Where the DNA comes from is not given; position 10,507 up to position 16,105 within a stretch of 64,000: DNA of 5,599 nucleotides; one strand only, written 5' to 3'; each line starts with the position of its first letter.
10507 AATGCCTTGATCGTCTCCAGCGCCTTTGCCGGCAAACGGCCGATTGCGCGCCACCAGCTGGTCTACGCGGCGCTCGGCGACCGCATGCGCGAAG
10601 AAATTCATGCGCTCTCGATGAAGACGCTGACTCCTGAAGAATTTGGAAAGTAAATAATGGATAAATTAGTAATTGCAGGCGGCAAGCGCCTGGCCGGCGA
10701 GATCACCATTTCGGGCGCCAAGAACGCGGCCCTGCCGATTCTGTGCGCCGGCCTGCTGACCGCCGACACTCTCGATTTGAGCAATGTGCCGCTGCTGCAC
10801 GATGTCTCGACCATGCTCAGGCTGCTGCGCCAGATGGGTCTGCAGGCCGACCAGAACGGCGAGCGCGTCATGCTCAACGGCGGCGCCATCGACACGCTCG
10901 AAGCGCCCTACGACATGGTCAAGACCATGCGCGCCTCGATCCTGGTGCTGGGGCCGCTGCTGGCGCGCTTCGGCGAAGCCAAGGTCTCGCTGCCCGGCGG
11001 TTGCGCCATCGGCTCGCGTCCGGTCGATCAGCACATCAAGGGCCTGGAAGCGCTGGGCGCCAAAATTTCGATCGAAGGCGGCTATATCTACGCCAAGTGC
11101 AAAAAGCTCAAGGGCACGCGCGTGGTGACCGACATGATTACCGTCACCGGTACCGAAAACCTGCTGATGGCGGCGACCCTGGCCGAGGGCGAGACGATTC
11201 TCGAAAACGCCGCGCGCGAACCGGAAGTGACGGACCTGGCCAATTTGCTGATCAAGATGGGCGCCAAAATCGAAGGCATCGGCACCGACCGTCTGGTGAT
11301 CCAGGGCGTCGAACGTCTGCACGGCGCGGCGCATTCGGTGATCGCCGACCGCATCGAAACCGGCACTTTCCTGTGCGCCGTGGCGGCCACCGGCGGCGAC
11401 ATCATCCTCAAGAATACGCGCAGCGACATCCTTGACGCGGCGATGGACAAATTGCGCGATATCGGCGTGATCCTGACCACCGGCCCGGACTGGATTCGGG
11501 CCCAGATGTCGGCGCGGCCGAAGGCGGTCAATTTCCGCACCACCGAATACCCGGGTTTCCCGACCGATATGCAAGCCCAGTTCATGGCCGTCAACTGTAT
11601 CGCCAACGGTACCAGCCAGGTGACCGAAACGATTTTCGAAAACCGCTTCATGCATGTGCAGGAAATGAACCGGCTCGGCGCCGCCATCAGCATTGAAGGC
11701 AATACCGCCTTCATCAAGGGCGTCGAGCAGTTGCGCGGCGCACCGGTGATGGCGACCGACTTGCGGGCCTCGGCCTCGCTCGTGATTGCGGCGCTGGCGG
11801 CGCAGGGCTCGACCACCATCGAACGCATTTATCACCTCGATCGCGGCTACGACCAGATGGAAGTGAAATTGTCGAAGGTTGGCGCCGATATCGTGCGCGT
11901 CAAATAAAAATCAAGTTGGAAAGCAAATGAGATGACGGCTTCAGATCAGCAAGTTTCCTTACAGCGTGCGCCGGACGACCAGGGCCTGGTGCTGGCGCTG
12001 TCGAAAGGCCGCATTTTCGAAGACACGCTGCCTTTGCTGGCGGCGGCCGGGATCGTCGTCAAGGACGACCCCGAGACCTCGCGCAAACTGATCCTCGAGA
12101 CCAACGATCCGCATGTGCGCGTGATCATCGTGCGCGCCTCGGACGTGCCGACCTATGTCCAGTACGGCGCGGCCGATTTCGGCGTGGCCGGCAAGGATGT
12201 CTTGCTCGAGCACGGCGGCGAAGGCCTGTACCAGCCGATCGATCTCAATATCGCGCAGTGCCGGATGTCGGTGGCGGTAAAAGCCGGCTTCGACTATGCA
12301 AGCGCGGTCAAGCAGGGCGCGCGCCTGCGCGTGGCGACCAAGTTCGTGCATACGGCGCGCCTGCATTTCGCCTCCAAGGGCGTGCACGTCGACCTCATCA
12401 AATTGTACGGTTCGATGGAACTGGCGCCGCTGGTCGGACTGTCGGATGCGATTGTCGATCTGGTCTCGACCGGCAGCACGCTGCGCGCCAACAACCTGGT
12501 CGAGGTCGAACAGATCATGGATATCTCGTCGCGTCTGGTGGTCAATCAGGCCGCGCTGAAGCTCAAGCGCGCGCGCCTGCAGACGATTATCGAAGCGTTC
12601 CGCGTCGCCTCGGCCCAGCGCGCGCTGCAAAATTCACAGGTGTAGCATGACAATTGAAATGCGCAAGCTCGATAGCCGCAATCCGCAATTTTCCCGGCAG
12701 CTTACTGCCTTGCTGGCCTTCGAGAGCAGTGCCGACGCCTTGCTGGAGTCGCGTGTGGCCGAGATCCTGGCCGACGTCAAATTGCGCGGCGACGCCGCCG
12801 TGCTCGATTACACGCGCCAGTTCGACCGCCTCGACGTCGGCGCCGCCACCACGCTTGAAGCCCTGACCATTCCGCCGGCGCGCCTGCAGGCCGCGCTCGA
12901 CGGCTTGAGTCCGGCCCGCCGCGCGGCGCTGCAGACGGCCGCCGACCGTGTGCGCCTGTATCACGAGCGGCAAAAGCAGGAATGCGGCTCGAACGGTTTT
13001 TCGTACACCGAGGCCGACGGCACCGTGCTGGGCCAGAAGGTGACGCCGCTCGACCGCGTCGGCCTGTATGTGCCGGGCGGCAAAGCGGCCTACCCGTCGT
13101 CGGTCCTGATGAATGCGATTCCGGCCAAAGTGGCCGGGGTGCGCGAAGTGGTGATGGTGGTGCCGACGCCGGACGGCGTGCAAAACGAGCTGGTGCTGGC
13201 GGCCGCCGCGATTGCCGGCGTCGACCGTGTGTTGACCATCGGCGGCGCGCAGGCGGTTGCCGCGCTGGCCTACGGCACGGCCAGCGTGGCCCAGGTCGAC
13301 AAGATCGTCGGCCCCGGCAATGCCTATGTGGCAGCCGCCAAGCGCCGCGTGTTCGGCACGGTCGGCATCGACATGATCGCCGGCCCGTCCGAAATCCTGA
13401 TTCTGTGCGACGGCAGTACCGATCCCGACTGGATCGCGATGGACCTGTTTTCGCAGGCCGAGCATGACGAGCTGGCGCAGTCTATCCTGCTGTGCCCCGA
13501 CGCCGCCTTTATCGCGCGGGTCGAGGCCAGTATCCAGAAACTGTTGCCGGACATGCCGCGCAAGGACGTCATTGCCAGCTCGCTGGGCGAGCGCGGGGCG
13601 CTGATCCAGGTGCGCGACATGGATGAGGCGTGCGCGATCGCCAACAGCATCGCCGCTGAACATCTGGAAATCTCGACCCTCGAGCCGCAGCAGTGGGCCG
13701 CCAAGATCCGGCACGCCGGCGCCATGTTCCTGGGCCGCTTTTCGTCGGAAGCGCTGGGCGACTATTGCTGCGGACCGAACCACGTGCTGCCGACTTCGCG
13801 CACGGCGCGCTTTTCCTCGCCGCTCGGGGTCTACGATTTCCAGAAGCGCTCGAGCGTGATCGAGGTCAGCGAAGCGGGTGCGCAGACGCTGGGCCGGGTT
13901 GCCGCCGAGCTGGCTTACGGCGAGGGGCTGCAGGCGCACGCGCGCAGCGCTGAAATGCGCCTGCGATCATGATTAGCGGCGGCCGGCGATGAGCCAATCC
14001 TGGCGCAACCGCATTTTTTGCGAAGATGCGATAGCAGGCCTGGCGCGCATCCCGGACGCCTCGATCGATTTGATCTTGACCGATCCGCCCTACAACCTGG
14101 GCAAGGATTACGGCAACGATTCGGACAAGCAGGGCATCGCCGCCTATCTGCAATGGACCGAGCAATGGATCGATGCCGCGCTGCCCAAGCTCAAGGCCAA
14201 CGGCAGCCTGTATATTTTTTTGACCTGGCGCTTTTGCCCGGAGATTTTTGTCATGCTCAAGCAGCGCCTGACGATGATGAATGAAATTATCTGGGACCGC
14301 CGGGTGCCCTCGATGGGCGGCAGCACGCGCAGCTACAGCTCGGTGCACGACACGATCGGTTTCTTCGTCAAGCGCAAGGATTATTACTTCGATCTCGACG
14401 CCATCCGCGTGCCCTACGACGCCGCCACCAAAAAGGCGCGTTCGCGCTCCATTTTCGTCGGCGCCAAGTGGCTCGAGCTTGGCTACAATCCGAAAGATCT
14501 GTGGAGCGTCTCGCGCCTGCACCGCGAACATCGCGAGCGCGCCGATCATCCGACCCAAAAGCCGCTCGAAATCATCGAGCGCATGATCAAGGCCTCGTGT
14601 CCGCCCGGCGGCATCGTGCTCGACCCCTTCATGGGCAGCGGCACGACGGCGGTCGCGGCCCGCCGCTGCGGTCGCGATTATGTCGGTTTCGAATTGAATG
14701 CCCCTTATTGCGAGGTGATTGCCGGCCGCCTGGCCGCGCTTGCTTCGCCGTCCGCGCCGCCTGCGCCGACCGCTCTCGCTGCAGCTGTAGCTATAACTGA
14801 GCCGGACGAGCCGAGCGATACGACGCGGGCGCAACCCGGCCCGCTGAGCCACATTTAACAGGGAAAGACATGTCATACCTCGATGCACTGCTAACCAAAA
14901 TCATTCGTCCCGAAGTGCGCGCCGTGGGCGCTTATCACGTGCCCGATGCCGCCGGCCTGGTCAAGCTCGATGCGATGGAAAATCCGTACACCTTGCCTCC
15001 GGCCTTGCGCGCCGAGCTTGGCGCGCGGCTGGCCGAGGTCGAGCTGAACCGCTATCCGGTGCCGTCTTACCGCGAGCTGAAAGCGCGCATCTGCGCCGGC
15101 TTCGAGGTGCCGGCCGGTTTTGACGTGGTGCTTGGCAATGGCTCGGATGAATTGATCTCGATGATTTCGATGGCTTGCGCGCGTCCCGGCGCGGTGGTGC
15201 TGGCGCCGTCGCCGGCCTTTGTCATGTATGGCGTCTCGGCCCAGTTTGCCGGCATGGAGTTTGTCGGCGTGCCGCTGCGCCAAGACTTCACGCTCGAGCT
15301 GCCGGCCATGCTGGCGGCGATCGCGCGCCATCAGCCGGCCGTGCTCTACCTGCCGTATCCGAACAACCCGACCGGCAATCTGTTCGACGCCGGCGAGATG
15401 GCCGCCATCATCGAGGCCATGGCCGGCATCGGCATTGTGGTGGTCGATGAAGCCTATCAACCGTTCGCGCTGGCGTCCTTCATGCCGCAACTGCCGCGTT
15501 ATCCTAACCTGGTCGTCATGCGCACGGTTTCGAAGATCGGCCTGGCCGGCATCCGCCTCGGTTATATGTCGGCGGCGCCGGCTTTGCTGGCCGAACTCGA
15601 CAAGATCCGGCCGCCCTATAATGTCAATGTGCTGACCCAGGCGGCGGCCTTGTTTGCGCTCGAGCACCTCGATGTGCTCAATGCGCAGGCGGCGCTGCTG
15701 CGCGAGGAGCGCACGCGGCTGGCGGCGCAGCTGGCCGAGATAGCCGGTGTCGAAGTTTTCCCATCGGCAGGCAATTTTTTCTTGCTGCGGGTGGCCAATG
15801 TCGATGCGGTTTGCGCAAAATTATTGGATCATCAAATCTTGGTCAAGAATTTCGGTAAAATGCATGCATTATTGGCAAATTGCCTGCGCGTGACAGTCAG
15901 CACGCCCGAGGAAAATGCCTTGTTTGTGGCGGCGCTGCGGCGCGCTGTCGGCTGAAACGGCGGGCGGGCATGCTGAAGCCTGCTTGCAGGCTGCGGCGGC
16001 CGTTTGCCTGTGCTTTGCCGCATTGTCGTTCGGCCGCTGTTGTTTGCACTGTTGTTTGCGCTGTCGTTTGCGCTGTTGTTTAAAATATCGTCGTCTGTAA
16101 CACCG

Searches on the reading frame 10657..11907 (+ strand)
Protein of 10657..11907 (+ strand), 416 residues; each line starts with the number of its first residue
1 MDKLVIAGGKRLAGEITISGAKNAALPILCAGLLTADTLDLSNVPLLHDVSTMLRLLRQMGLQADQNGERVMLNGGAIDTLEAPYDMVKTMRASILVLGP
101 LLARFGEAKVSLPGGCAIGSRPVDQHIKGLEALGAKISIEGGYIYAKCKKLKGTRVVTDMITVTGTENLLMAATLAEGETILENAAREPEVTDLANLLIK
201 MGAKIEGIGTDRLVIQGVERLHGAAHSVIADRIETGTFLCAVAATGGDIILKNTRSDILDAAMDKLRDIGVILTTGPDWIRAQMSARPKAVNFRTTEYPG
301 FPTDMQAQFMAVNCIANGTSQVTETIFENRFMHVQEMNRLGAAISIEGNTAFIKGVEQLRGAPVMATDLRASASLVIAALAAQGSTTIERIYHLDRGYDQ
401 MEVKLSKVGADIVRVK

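Call 43: search_protein_families(library=pfam, proteins=[window:10657-11907:+])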
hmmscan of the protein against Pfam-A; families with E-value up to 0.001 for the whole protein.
window:10657-11907:+ (416 aa): 1 family
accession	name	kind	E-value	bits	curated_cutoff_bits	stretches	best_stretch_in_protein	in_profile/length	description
PF00275.25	EPSP_synthase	-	3.6e-115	385.5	22.8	1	7-404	2-416/417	EPSP synthase (3-phosphoshikimate 1-carboxyvinyltransferase)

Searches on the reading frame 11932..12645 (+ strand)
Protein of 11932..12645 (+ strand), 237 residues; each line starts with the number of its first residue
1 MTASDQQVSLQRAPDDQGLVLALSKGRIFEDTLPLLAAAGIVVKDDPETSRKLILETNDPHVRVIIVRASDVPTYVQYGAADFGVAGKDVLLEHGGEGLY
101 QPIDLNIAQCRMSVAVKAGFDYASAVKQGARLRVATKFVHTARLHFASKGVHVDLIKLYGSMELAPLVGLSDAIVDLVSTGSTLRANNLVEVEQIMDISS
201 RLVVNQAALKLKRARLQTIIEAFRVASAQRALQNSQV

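Call 5: search_protein_families(library=ncbifam, proteins=[window:11932-12645:+])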
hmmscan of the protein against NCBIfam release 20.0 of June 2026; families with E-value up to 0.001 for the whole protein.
window:11932-12645:+ (237 aa): 1 family
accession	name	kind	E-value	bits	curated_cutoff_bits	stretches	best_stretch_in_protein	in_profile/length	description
TIGR00070.1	hisG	equivalog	4.2e-59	199.5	75.75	1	19-204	1-183/183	ATP phosphoribosyltransferase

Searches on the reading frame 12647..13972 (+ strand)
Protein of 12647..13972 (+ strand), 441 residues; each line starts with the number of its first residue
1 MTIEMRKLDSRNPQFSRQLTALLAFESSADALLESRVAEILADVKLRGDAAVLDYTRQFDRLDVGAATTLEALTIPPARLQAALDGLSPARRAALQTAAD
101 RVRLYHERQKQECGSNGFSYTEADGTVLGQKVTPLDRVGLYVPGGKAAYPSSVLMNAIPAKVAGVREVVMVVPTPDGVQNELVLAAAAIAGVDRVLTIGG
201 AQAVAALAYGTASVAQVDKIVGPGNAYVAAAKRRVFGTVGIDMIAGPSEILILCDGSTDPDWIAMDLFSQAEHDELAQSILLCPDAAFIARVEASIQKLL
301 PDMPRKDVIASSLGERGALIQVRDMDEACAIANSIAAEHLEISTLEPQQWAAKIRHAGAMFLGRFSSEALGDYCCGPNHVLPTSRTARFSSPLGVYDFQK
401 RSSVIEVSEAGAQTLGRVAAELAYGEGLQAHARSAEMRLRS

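Call 5: search_protein_families(library=ncbifam, proteins=[window:12647-13972:+])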
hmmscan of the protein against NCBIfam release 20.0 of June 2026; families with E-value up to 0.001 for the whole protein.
window:12647-13972:+ (441 aa): 2 families
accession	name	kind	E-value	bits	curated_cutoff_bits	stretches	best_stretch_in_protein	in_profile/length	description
TIGR00069.1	hisD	equivalog_domain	1.1e-154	515.5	243.8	1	37-438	1-393/393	histidinol dehydrogenase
NF010343.0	PRK13770.1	equivalog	3.5e-122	408.2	647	1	24-438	12-414/416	histidinol dehydrogenase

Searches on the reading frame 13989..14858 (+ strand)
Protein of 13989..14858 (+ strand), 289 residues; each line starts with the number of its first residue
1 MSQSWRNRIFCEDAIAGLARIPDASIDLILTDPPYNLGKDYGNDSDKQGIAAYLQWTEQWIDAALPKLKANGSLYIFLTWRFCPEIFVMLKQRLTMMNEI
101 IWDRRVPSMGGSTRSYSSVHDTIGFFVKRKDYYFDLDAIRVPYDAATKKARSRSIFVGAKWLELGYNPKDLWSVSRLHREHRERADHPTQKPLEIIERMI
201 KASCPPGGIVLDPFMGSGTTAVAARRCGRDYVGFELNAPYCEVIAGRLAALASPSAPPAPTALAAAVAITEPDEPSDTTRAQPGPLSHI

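Call 5: search_protein_families(library=ncbifam, proteins=[window:13989-14858:+])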
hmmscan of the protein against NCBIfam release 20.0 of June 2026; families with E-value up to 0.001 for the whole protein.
window:13989-14858:+ (289 aa): 3 families
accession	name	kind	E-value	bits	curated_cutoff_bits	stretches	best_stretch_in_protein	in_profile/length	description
NF008572.0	PRK11524.1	equivalog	8.9e-47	159.6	292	1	7-249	15-257/294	adenine-specific DNA-methyltransferase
NF050803.1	DnaMtaseCcrMCaul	equivalog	3e-32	111.9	830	1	6-252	3-251/350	adenine-specific DNA-methyltransferase CcrM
NF010253.0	PRK13699.1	subfamily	8.7e-23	81.2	244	2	184-253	141-210/226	DNA methyltransferase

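Call 43: search_protein_families(library=pfam, proteins=[window:13989-14858:+])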
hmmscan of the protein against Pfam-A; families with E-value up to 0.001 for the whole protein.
window:13989-14858:+ (289 aa): 1 family
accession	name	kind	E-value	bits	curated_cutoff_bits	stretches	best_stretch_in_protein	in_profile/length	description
PF01555.25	N6_N4_Mtase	-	1.2e-59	202.4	26.7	1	26-244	1-219/221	DNA methylase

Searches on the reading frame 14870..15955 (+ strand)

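Call 5: search_protein_families(library=ncbifam, proteins=[window:14870-15955:+])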
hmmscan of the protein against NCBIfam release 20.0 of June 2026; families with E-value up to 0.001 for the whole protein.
window:14870-15955:+ (361 aa): 61 families (the best 25 are shown)
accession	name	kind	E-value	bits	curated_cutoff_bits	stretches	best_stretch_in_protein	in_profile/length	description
TIGR01141.1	hisC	equivalog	3.3e-95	318.9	276.55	1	13-358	1-348/349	histidinol-phosphate transaminase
NF002877.0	PRK03317.1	equivalog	3.3e-69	233.5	409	1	11-359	14-366/374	histidinol-phosphate transaminase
NF002726.0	PRK02610.1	equivalog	2.3e-62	211.1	391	1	10-359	3-368/374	histidinol-phosphate transaminase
NF003496.0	PRK05166.1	equivalog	1.9e-61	207.9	540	1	21-359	32-369/373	histidinol-phosphate transaminase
NF002878.0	PRK03321.1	subfamily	1.2e-57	195.3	374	1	10-359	3-348/352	histidinol-phosphate transaminase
TIGR01140.1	L_thr_O3P_dcar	equivalog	6.7e-57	193.1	290.55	1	53-357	36-331/331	threonine-phosphate decarboxylase CobD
NF006014.0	PRK08153.1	equivalog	8.3e-45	153.2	510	1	44-359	47-363/370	pyridoxal phosphate-dependent aminotransferase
NF006580.0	PRK09105.1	subfamily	5.2e-39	134.1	444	1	26-359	44-370/375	pyridoxal phosphate-dependent aminotransferase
NF051461.1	pyoverd_PtaA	equivalog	6.7e-31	107.3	500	1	20-355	26-355/359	pyoverdine biosynthesis transaminase PtaA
NF041364.1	GntC_guanitoxin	equivalog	5.3e-29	101.2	415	1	68-320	40-315/356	guanitoxin biosynthesis PLP-dependent (S)-gamma-hydroxy-L-arginine cyclodehydratase GntC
NF005915.1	PRK07908.1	equivalog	5.9e-29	101.5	360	1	41-357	25-332/332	Rv2231c family histidinol phosphate aminotransferase CobC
NF006225.0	PRK08354.1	equivalog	1.2e-21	77.4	288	1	77-358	54-314/318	putative aminotransferase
NF052290.2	MocR_like_YczR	exception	2.7e-21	75.8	487.4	1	85-291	165-381/458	MocR-like transcription factor YczR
NF004870.0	PRK06225.1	equivalog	7.1e-21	74.4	351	1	52-350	52-363/380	pyridoxal phosphate-dependent aminotransferase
NF053748.1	bifunc_CobBC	exception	8.7e-20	70.6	950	1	30-357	482-797/797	bifunctional hydrogenobyrinic acid a,c-diamide synthase/histidinol phosphate aminotransferase CobBC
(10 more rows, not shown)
